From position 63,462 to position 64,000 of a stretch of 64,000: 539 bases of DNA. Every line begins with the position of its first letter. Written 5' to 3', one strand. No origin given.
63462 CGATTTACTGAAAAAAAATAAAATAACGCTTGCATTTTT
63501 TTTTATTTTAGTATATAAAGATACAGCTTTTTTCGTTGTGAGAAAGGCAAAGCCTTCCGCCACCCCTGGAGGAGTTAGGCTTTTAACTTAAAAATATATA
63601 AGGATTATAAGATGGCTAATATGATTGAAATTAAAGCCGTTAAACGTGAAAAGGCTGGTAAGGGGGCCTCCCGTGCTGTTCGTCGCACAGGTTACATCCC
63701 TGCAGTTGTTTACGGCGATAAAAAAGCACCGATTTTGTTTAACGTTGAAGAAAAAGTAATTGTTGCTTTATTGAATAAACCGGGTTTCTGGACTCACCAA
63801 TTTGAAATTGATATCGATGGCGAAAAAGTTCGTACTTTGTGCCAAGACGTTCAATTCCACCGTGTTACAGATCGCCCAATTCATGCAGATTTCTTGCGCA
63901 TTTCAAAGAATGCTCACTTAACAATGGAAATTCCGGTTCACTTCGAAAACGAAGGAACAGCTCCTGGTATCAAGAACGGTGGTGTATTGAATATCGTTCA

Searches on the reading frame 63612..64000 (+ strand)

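Call 34: search_protein_families(library=pfam, proteins=[window:63612-64000:+], max_evalue=0.01)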
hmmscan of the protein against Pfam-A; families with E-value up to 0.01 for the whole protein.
window:63612-64000:+ (129 aa): 2 families
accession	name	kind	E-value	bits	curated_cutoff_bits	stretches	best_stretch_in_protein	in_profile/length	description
PF01386.24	Ribosomal_L25p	-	4.8e-25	88.3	23.6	1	7-94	1-82/82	Ribosomal L25p family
PF14693.11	Ribosomal_TL5_C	-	0.00011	22.9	27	1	103-128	2-25/84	Ribosomal protein TL5, C-terminal domain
